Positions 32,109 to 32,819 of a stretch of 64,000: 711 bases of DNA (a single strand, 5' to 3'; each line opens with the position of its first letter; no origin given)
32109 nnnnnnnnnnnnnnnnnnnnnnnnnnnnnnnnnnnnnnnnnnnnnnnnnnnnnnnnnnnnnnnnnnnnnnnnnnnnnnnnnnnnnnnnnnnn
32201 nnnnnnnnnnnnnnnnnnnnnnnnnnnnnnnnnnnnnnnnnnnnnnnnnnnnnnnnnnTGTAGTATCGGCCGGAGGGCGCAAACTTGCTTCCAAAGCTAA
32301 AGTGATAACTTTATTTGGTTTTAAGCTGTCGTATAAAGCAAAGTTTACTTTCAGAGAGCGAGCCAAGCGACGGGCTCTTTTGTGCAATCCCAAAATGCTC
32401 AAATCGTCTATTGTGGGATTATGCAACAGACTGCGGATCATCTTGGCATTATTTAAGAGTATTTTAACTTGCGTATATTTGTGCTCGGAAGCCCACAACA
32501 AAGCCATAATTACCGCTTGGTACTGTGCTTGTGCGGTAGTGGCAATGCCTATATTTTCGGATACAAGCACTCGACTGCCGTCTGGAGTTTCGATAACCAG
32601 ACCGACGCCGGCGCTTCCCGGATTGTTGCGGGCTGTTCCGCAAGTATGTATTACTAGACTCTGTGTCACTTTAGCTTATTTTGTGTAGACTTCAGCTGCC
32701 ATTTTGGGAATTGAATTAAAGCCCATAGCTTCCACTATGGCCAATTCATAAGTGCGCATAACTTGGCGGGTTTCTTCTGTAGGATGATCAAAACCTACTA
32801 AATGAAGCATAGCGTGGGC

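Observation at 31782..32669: Pseudo-RNase H domain fused to an intact Nudix hydrolase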

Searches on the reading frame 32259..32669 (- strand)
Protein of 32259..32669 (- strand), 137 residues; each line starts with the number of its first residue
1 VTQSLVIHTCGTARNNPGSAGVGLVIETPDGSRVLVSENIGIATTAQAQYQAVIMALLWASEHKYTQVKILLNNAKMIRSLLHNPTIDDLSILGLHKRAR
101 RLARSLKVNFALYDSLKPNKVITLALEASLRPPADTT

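Call 10: search_solved_structures(query=window:32259-32669:-, max_evalue=1, show_alignments=4)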
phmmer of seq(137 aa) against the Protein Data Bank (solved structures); distinct sequences matched with E-value up to 1: 5.
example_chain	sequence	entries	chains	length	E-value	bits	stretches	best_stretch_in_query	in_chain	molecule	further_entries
3hst_B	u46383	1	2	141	1.4e-07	34.8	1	5-110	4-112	Protein Rv2228c/MT2287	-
4h8k_A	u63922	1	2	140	1.5e-06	31.5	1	4-81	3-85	Ribonuclease H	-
3u3g_D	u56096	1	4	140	3.8e-06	30.2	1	4-57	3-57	Ribonuclease H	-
4e19_A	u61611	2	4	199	3.9e-06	30.1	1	10-82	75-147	ribonuclease H1 | Ribonuclease HI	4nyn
1jl1_A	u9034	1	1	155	0.45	13.8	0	3-65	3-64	RIBONUCLEASE HI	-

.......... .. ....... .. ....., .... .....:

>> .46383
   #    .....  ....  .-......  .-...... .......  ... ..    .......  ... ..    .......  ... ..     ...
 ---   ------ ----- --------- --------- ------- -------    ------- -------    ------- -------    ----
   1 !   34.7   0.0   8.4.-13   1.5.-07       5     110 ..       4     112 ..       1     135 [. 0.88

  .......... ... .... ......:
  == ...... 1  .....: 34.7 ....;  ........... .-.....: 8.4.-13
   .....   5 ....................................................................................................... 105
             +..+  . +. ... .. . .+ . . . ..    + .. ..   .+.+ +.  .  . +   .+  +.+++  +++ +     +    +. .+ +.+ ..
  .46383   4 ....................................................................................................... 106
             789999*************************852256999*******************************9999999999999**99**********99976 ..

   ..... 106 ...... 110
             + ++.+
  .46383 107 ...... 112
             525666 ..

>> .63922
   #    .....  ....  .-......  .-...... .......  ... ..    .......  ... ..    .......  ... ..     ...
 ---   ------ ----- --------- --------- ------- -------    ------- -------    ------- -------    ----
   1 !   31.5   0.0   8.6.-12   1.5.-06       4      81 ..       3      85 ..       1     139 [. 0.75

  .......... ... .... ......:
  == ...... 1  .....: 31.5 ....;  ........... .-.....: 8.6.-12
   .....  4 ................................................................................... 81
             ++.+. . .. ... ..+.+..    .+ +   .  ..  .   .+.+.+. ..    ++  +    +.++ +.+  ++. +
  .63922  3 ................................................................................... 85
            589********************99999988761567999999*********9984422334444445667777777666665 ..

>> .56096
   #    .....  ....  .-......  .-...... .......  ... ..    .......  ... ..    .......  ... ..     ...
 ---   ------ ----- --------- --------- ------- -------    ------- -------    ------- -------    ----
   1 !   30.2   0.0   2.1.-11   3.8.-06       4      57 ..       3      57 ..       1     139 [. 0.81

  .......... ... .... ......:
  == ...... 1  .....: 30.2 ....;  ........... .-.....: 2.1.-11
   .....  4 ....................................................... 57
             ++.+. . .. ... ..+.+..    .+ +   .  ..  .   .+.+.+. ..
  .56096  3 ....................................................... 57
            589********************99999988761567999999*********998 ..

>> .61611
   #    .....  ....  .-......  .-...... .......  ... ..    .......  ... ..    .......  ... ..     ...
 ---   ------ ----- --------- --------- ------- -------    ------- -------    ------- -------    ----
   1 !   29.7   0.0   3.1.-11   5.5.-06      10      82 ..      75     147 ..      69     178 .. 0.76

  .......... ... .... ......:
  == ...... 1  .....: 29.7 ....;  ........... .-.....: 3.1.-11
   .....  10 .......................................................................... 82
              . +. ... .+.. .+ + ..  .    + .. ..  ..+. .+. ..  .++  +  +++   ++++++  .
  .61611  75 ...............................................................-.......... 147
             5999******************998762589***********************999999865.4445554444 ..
